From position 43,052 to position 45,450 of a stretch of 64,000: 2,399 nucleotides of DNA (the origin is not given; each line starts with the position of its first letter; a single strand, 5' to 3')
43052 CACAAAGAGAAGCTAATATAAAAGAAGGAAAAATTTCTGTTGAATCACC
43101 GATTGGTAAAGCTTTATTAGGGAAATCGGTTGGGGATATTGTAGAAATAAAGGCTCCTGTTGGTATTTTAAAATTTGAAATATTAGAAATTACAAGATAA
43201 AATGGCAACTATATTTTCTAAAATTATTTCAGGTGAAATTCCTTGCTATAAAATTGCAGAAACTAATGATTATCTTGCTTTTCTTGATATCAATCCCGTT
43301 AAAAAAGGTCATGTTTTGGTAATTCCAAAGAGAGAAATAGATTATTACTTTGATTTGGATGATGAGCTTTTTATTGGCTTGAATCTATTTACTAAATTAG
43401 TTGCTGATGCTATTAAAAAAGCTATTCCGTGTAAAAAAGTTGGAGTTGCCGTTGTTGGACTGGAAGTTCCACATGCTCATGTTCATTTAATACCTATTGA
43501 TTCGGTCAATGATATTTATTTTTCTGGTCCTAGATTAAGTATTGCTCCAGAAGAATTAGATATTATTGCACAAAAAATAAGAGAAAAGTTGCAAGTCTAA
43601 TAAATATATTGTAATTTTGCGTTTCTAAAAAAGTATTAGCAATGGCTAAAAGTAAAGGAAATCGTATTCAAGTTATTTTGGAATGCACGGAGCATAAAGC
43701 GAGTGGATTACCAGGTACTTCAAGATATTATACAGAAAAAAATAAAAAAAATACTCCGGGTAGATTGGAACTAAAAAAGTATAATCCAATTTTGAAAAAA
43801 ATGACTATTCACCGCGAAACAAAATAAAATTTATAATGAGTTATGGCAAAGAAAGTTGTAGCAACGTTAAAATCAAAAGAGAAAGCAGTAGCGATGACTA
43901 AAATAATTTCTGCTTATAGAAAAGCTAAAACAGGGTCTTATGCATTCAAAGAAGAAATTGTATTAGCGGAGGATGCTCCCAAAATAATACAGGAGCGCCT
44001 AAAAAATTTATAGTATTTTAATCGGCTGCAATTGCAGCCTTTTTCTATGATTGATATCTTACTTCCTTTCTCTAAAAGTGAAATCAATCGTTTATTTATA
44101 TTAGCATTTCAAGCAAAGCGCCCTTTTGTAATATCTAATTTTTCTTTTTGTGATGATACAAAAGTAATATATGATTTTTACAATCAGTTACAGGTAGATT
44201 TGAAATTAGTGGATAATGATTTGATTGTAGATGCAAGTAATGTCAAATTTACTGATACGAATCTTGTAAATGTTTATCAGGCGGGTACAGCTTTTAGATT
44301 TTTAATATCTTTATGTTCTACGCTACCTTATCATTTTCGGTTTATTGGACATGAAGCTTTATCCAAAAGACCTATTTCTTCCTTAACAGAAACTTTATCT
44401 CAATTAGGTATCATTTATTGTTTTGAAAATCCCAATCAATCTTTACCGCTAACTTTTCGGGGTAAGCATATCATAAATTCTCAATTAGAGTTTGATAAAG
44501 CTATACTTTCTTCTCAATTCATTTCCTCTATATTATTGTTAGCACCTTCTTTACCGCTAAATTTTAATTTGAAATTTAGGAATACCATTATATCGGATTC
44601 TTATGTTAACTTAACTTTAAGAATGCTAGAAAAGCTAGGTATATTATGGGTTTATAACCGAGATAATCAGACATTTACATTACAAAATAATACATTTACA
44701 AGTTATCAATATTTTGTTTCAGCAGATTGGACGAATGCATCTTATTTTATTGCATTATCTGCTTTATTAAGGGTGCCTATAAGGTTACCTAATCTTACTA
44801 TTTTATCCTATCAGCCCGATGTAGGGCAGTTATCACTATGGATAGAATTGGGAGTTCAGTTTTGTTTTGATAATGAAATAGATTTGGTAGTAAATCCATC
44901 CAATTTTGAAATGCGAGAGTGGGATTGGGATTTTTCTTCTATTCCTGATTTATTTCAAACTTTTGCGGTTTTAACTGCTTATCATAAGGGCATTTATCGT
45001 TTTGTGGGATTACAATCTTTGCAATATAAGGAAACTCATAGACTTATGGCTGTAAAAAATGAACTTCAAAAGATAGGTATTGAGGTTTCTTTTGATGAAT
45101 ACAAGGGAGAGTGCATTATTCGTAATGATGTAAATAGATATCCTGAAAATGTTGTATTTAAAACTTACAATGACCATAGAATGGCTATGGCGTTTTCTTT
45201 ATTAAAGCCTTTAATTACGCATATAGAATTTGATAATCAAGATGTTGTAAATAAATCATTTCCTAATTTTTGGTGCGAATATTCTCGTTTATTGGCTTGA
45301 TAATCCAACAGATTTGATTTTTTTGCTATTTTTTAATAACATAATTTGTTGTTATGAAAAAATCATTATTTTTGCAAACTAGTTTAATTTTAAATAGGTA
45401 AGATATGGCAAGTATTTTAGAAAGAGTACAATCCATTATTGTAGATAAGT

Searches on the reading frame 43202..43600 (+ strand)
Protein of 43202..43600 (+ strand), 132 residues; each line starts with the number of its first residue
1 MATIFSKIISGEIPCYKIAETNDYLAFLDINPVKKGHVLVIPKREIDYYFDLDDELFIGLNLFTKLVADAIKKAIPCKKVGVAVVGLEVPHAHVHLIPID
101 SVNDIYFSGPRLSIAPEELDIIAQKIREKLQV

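Call 47: search_protein_families(library=pfam, proteins=[window:43202-43600:+], max_evalue=0.00001)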
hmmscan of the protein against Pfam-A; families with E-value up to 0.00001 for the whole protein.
window:43202-43600:+ (132 aa): 2 families
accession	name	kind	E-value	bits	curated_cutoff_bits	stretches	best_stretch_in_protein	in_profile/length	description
PF01230.28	HIT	-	2.9e-18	66.7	21.5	1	11-100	2-96/98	HIT domain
PF11969.13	DcpS_C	-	3e-10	41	24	1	3-101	2-104/114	Scavenger mRNA decapping enzyme C-term binding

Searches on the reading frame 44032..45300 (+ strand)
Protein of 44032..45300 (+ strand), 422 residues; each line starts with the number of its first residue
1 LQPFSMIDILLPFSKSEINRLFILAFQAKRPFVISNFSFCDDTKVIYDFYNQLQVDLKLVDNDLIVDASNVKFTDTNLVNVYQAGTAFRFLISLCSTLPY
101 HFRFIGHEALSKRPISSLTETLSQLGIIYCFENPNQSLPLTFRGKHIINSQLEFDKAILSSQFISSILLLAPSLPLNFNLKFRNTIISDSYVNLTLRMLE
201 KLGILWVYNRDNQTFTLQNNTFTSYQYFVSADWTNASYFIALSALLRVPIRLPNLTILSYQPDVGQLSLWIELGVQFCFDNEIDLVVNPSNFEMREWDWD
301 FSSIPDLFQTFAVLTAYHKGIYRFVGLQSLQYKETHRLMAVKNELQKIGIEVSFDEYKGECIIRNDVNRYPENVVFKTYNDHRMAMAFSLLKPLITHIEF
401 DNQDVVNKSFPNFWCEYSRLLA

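Call 47: search_protein_families(library=pfam, proteins=[window:44032-45300:+], max_evalue=0.00001)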
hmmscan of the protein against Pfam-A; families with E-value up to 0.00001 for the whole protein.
window:44032-45300:+ (422 aa): 1 family
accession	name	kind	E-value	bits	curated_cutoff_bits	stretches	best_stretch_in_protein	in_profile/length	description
PF00275.25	EPSP_synthase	-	4.3e-53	181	22.8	1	11-414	13-414/417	EPSP synthase (3-phosphoshikimate 1-carboxyvinyltransferase)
